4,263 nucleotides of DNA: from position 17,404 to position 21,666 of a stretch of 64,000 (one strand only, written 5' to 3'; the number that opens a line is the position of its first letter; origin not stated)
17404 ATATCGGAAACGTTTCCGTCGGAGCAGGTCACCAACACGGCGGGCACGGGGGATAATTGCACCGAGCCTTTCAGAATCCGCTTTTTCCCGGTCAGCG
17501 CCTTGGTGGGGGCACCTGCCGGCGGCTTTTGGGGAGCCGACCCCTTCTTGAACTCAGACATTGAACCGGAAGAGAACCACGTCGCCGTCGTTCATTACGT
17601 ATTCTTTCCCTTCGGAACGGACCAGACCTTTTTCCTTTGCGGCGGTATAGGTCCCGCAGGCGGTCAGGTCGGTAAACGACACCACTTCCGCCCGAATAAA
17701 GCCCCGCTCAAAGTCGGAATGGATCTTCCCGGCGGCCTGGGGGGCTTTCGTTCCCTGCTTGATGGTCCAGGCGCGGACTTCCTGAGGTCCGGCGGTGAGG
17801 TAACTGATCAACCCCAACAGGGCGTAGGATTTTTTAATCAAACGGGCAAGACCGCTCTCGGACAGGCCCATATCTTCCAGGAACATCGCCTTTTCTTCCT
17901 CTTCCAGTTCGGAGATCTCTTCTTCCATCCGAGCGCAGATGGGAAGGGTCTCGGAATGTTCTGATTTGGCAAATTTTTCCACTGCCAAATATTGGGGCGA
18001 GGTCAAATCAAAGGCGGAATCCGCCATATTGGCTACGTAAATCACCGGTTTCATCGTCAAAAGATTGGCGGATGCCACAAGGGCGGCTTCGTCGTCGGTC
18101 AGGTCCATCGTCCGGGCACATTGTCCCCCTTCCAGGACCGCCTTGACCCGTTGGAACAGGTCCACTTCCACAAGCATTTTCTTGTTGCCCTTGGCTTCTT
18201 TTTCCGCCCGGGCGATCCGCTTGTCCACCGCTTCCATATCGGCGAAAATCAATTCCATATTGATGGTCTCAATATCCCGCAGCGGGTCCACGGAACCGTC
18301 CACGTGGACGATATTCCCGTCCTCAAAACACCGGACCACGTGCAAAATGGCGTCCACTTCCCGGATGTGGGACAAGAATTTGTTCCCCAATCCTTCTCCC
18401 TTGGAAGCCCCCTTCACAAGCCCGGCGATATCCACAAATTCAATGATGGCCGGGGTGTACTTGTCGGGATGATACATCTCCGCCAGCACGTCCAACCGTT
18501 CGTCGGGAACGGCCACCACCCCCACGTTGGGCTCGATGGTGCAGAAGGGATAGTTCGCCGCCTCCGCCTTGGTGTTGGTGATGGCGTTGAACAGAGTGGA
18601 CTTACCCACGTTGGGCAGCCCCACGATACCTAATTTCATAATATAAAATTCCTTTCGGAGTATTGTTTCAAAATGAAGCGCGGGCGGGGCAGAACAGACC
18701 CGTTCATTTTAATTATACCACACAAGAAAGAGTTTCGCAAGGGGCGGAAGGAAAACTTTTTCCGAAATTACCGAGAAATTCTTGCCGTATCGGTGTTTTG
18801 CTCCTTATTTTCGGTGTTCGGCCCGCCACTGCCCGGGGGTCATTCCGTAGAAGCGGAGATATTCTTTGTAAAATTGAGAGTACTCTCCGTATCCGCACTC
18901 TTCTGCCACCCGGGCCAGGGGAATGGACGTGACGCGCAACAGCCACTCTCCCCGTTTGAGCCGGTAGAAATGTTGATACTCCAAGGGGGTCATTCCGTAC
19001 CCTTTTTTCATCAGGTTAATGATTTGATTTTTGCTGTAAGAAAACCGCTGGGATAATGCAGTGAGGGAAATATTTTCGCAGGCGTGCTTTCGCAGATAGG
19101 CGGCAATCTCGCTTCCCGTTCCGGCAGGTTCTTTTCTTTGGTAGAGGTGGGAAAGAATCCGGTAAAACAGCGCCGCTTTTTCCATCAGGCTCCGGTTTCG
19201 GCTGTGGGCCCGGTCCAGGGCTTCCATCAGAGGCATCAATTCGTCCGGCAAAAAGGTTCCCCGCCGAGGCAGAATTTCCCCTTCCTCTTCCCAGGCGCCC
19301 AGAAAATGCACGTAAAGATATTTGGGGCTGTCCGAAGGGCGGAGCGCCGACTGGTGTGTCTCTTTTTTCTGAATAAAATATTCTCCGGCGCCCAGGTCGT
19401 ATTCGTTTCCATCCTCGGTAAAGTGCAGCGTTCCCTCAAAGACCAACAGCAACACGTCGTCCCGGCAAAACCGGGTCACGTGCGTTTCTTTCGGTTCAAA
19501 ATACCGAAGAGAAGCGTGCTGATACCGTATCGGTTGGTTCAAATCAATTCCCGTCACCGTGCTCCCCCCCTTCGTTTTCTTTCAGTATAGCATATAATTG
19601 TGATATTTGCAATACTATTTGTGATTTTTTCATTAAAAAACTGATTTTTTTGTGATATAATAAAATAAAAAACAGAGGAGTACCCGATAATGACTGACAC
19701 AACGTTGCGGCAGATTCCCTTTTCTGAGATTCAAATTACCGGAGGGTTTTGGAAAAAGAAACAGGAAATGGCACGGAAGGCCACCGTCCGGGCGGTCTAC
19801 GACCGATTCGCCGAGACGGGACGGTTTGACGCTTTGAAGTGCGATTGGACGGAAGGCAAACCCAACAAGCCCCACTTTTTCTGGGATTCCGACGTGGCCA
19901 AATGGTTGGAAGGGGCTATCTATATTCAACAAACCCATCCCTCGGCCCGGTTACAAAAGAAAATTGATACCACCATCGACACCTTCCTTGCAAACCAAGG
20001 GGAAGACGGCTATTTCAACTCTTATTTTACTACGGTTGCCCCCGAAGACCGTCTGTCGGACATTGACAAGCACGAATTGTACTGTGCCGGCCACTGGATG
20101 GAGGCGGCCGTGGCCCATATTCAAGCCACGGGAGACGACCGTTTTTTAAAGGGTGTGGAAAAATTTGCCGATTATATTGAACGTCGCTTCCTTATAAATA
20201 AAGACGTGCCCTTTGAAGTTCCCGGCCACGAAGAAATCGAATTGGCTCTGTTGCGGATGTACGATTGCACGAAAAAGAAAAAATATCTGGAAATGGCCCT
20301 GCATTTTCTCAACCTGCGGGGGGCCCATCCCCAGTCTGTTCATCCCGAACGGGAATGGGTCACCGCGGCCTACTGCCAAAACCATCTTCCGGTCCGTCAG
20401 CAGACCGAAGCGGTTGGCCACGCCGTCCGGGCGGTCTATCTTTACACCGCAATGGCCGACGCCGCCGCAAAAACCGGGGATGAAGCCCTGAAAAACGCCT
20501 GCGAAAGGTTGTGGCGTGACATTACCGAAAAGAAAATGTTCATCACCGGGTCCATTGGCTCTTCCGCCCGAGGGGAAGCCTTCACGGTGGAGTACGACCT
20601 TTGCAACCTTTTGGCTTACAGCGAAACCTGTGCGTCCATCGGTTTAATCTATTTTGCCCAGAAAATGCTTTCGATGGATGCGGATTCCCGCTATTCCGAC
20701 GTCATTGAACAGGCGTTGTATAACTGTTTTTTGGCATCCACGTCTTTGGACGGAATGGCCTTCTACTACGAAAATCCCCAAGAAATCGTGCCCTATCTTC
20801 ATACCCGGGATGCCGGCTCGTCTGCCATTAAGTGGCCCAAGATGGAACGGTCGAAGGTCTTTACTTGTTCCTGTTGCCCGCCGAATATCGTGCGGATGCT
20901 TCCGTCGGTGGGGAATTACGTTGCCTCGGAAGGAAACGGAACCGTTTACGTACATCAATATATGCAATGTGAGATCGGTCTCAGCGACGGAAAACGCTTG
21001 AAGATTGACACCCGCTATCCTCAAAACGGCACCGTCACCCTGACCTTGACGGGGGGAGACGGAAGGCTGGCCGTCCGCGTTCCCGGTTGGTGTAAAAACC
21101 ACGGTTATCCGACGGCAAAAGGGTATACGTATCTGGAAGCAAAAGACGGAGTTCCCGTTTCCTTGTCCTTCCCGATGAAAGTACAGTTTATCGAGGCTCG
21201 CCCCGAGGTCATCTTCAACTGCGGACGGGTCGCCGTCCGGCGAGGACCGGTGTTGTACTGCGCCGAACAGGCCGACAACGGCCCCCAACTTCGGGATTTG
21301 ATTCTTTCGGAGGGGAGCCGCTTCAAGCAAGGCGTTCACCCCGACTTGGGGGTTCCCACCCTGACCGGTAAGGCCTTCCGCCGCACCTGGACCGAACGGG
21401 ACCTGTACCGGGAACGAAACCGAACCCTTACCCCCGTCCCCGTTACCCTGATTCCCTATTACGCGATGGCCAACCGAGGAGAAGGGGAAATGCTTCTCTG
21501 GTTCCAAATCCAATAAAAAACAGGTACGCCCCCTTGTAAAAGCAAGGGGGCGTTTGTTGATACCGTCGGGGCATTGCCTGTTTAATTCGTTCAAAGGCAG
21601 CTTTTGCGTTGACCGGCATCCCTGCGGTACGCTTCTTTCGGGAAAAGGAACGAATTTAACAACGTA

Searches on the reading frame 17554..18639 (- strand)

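Call 44: search_protein_families(library=pfam, proteins=[window:17554-18639:-], max_evalue=0.00001)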
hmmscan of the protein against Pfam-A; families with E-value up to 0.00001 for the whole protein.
window:17554-18639:- (361 aa): 3 families
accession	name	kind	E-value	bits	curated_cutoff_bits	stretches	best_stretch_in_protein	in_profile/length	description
PF06071.19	YchF-GTPase_C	-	6.7e-39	132.3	27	1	277-360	1-84/84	Protein of unknown function (DUF933)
PF01926.29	MMR_HSR1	-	1.7e-24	86.5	21.9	1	3-107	2-86/113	50S ribosome-binding GTPase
PF02421.24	FeoB_N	-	5.9e-11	42.6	27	1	3-51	3-51/156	Ferrous iron transport protein B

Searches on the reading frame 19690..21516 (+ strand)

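Call 44: search_protein_families(library=pfam, proteins=[window:19690-21516:+], max_evalue=0.00001)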
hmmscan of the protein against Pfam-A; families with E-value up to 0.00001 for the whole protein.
window:19690-21516:+ (608 aa): 3 families
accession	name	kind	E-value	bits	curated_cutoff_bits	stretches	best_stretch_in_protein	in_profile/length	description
PF07944.18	Beta-AFase-like_GH127_cat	-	7.3e-85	285.7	24.9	1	14-408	2-375/376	Beta-L-arabinofuranosidase, GH127 catalytic domain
PF20737.2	Glyco_hydro127C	-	3.3e-21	75.2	23.7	1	498-605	1-70/71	Glycoside hydrolase family 127 C-terminal domain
PF20736.2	Glyco_hydro127M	-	1.9e-06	28.3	24.2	1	418-471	1-58/95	Beta-L-arabinofuranosidase, GH127 middle domain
